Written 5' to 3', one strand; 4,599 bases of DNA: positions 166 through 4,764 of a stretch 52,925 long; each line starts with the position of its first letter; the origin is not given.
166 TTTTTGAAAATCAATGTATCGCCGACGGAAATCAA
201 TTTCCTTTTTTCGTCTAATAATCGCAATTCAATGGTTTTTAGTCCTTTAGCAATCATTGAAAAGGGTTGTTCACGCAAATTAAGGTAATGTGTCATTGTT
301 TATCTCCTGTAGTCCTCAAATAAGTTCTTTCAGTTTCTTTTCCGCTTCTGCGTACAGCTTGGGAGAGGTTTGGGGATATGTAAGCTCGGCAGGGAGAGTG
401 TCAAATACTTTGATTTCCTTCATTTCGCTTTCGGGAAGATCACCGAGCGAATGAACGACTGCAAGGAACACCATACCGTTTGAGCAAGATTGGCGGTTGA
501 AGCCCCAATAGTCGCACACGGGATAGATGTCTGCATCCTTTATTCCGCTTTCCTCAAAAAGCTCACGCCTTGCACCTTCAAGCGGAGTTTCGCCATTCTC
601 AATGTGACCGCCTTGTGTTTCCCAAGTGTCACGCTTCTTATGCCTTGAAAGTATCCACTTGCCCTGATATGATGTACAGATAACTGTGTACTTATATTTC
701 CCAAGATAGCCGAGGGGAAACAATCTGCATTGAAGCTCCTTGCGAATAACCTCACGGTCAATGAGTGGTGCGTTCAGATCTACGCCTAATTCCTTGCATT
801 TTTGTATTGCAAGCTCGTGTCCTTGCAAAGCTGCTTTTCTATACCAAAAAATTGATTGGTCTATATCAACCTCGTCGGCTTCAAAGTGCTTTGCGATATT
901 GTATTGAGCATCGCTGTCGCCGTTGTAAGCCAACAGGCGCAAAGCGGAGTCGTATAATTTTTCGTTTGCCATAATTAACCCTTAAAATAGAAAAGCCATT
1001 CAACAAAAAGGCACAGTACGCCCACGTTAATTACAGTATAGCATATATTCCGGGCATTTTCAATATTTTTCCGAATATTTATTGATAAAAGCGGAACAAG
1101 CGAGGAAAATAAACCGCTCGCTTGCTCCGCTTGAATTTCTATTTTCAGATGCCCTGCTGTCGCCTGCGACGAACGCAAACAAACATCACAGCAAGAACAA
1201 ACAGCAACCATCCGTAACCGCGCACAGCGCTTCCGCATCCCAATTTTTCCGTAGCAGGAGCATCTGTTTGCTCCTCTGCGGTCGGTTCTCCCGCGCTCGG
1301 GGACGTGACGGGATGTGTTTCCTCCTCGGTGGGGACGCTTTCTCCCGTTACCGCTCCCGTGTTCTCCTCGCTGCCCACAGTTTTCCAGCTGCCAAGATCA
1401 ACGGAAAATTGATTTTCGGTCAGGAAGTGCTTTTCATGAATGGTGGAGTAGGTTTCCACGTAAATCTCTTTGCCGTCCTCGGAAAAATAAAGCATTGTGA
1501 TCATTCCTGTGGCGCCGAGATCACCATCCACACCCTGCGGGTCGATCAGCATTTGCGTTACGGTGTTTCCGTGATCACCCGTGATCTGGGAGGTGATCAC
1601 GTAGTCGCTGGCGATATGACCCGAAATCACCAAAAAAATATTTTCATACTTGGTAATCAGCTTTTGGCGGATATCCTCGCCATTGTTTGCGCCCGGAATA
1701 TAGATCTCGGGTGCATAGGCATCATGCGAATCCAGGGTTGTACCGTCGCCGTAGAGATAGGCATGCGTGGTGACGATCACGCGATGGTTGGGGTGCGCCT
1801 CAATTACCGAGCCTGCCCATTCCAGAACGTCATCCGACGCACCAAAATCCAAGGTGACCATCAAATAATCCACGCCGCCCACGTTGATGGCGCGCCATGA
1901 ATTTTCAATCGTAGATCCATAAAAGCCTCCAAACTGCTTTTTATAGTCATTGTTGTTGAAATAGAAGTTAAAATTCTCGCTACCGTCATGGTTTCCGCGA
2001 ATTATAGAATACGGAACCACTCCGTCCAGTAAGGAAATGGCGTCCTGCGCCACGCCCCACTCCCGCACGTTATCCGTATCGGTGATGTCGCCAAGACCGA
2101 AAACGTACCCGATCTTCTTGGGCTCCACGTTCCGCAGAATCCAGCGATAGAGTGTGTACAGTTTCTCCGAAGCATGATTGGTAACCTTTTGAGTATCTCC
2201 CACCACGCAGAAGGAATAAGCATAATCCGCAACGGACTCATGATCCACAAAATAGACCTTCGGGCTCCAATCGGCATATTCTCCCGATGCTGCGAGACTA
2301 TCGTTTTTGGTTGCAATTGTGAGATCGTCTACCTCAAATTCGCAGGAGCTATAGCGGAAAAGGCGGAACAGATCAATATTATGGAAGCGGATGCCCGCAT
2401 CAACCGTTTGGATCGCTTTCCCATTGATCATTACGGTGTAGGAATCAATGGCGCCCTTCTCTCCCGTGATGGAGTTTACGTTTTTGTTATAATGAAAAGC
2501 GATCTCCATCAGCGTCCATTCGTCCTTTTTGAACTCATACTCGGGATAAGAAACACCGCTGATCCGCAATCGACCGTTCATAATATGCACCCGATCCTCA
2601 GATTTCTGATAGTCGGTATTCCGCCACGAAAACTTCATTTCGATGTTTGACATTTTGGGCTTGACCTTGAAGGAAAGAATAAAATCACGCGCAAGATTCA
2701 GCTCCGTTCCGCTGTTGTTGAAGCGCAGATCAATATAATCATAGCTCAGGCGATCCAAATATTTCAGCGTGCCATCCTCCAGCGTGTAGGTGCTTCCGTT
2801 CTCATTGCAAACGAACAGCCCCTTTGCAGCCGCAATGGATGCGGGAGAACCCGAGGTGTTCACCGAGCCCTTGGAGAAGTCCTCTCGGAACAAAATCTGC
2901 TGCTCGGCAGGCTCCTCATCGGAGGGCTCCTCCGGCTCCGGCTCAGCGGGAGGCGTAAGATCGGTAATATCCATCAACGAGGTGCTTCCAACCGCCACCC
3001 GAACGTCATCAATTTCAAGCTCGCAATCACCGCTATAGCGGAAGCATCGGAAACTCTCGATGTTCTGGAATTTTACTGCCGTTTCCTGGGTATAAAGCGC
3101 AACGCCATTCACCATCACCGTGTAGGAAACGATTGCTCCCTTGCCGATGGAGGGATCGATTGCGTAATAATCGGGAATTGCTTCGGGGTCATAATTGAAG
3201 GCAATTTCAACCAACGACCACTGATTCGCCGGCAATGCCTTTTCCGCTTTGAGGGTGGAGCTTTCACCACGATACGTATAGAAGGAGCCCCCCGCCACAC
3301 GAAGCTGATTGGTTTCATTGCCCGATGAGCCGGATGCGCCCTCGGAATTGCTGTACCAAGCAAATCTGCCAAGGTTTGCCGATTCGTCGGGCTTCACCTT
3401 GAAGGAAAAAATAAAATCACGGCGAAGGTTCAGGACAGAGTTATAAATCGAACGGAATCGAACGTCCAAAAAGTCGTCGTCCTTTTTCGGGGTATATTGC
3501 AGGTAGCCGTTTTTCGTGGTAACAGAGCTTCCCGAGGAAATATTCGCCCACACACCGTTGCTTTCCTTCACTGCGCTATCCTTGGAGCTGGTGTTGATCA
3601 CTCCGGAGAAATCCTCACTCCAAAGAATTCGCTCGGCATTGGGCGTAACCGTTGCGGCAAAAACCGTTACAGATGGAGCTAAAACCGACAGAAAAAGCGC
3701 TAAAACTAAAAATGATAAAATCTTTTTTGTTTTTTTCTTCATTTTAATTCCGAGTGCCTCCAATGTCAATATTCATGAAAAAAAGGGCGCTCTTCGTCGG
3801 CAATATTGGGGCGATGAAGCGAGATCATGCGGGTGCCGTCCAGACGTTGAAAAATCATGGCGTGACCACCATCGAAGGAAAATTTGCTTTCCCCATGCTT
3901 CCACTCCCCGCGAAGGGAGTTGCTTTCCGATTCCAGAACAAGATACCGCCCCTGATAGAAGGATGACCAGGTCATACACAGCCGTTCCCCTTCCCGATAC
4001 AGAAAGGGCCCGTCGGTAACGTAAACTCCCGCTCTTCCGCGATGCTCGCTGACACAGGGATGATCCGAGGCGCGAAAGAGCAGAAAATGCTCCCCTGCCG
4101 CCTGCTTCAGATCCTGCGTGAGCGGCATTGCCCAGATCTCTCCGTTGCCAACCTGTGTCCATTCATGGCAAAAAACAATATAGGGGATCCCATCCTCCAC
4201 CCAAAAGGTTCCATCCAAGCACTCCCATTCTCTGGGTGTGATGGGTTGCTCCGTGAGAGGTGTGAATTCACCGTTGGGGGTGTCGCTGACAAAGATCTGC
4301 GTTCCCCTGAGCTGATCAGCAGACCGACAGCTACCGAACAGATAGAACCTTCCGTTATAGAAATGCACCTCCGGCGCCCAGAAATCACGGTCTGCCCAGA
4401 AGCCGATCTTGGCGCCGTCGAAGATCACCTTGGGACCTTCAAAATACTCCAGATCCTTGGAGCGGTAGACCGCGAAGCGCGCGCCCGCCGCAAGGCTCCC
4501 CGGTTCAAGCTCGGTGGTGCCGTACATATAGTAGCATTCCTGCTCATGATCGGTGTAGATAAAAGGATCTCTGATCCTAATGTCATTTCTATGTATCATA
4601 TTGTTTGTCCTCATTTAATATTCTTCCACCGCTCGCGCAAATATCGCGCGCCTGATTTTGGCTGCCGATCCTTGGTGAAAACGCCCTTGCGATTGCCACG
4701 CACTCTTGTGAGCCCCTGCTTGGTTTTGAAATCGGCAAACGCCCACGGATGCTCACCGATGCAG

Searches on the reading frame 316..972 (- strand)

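Call 14: search_protein_families(library=pfam, proteins=[window:316-972:-], max_evalue=0.0001)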
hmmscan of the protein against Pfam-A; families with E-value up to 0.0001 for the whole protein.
window:316-972:- (218 aa): 2 families
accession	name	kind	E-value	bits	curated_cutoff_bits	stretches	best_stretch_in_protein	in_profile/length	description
PF00293.34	NUDIX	-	1.1e-11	45.4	21.1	1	106-190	17-113/134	NUDIX domain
PF08238.18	Sel1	-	7.7e-05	23.6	30.7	0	20-52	1-36/36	Sel1 repeat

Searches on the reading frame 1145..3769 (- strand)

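Call 14: search_protein_families(library=pfam, proteins=[window:1145-3769:-], max_evalue=0.0001)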
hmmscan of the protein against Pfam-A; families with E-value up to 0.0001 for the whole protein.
window:1145-3769:- (874 aa): 2 families
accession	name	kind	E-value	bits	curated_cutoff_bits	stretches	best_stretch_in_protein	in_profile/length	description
PF00149.33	Metallophos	-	3.4e-08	34.6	21.5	1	520-719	3-188/191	Calcineurin-like phosphoesterase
PF06439.18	3keto-disac_hyd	-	7.4e-05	23.3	26.8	0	362-457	53-152/187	3-keto-disaccharide hydrolase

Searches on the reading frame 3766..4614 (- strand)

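Call 14: search_protein_families(library=pfam, proteins=[window:3766-4614:-], max_evalue=0.0001)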
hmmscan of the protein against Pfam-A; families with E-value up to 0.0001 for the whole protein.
window:3766-4614:- (282 aa): 1 family
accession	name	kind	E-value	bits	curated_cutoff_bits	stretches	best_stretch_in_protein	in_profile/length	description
PF04616.20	Glyco_hydro_43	-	9.2e-30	104.4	32.2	1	14-271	10-264/288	Glycosyl hydrolases family 43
